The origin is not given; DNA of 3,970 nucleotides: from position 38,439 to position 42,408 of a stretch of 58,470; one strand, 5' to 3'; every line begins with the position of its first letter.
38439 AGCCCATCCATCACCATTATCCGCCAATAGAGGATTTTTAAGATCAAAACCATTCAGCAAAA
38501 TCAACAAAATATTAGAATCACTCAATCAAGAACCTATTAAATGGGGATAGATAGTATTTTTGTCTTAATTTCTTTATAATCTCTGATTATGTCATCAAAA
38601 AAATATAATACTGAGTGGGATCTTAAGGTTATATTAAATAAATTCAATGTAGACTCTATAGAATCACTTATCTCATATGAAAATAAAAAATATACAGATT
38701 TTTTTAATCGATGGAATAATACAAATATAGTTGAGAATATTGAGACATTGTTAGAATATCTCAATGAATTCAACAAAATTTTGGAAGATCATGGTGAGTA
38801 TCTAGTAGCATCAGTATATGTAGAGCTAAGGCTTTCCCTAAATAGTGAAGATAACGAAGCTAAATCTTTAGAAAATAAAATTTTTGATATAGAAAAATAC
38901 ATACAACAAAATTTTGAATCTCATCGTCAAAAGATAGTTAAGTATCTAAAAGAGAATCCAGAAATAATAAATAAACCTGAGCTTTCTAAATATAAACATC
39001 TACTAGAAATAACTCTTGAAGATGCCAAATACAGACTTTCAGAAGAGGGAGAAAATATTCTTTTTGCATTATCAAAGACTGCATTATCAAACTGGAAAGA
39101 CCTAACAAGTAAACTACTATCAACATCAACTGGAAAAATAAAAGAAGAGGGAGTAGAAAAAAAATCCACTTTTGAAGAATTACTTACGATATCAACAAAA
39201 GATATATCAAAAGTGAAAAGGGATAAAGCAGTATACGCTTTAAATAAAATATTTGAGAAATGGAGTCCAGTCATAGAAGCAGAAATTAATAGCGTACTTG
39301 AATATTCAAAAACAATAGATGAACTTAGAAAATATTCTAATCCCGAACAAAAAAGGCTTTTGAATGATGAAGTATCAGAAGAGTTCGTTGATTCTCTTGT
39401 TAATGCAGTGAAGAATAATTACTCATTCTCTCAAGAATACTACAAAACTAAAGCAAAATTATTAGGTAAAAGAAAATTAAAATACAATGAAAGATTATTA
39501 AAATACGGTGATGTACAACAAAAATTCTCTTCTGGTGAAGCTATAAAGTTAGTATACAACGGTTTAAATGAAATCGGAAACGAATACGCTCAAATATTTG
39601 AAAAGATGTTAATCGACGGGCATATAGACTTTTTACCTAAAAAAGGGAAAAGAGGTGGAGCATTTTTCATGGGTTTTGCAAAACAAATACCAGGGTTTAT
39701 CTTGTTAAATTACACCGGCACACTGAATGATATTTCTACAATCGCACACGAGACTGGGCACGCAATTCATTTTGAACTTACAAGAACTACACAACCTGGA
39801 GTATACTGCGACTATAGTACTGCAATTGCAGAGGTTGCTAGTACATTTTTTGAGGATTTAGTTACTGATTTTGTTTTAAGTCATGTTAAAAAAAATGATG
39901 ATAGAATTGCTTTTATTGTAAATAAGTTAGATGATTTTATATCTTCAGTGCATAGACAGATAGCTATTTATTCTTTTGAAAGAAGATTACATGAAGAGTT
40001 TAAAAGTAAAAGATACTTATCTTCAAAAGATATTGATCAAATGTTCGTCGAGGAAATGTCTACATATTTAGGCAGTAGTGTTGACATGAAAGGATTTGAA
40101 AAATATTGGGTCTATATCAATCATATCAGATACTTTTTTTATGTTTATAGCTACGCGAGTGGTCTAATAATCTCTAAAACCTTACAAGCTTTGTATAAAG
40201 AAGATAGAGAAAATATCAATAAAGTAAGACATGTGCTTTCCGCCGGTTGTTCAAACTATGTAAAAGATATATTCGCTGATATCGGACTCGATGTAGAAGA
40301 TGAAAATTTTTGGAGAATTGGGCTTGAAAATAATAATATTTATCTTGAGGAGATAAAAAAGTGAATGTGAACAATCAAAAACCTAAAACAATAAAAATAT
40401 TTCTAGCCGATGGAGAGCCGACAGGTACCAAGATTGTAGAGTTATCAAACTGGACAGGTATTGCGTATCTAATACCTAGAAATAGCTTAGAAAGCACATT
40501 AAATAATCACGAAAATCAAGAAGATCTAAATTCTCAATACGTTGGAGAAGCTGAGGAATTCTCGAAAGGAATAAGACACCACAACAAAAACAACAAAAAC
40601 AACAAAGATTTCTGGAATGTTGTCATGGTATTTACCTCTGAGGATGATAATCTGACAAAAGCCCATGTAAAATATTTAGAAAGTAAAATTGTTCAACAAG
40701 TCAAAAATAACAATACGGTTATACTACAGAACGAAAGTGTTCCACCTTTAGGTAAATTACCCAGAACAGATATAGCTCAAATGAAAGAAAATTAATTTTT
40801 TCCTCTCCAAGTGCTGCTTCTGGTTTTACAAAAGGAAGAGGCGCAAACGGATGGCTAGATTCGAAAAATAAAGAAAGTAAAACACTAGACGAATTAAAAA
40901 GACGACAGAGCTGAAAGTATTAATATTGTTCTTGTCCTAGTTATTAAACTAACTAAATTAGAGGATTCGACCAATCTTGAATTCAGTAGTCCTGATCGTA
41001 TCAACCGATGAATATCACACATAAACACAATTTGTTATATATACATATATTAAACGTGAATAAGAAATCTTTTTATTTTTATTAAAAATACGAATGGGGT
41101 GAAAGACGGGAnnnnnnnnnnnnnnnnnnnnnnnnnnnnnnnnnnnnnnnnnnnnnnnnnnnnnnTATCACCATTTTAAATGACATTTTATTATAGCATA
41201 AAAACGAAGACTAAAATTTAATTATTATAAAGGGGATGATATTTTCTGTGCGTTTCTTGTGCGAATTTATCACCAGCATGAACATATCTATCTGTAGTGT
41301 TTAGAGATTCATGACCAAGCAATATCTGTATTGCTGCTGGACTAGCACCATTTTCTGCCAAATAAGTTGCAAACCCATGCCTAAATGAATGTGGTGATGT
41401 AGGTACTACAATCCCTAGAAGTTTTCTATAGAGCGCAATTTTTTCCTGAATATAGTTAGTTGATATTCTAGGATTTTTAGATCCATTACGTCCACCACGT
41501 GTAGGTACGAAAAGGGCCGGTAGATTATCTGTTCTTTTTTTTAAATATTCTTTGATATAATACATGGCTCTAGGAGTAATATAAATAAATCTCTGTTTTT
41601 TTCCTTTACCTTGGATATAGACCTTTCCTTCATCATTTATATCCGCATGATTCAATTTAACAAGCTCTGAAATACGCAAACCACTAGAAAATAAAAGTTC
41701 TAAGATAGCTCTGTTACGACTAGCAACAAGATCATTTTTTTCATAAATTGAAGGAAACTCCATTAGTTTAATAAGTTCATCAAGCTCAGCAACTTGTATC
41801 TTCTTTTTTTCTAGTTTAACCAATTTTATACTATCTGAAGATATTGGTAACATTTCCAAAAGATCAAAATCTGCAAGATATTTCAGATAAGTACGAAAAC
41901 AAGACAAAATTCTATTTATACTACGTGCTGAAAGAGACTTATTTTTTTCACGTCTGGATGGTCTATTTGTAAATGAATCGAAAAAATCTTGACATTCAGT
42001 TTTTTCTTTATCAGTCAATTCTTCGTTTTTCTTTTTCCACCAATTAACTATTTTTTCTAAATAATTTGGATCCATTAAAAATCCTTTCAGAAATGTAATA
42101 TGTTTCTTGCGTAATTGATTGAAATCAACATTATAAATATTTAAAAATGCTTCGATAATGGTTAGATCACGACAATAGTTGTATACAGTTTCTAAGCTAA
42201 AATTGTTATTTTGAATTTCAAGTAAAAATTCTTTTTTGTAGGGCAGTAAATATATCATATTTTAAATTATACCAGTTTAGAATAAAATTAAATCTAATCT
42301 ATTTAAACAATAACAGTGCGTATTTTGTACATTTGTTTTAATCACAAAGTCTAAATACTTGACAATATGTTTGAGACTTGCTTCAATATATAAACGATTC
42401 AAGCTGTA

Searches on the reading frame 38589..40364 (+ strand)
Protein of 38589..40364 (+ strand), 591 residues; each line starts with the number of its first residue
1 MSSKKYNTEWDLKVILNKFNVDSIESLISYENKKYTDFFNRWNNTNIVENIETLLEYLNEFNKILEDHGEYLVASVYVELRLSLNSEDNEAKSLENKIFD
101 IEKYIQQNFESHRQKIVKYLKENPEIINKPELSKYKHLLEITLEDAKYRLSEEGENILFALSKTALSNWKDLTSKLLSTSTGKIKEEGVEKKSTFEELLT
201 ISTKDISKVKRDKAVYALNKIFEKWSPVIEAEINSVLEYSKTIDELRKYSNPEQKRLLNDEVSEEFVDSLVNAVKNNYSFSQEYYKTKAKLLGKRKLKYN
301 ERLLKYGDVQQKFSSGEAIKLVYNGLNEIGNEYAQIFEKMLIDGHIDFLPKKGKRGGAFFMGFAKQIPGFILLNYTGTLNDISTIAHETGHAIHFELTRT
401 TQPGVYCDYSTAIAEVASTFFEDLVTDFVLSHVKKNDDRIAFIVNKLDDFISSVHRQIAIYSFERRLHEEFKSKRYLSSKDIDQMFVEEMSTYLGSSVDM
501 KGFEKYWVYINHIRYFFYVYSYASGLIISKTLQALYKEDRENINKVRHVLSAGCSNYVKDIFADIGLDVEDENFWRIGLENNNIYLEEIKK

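Call 17: search_protein_families(library=pfam, proteins=[window:38589-40364:+], max_evalue=0.001)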
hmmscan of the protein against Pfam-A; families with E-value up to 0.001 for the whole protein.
window:38589-40364:+ (591 aa): 2 families
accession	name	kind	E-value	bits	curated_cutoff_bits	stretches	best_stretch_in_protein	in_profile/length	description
PF01432.26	Peptidase_M3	-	9.6e-36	124.5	27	1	231-575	33-451/457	Peptidase family M3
PF08439.15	Peptidase_M3_N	-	6.8e-08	33.1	25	1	126-175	13-63/70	Oligopeptidase F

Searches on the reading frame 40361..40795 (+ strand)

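Call 17: search_protein_families(library=pfam, proteins=[window:40361-40795:+], max_evalue=0.001)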
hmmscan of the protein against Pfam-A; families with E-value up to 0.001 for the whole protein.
window:40361-40795:+ (144 aa): 1 family
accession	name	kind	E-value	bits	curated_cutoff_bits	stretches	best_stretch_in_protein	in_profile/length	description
PF10312.14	Cactin_mid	-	0.0005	20.2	23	1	50-134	64-156/194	Conserved mid region of cactin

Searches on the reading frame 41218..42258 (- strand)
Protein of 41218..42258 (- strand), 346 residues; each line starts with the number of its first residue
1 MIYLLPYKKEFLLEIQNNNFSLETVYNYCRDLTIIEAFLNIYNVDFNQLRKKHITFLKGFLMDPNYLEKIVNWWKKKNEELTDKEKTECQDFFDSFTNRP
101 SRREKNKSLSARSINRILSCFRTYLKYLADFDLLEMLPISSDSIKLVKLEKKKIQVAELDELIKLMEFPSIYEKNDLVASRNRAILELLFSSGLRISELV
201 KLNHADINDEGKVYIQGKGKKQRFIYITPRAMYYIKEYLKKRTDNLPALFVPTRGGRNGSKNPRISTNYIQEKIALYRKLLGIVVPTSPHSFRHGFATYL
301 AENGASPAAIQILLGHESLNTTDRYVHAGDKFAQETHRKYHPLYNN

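Call 17: search_protein_families(library=pfam, proteins=[window:41218-42258:-], max_evalue=0.001)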
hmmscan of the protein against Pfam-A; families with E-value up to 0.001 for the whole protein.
window:41218-42258:- (346 aa): 2 families
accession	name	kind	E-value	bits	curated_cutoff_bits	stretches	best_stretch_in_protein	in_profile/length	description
PF00589.27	Phage_integrase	-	1.4e-33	116.5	27.1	1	160-329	6-169/172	Phage integrase family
PF02899.23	Phage_int_SAM_1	-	5.2e-07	30.3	22.3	0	67-129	26-80/83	Phage integrase, N-terminal SAM-like domain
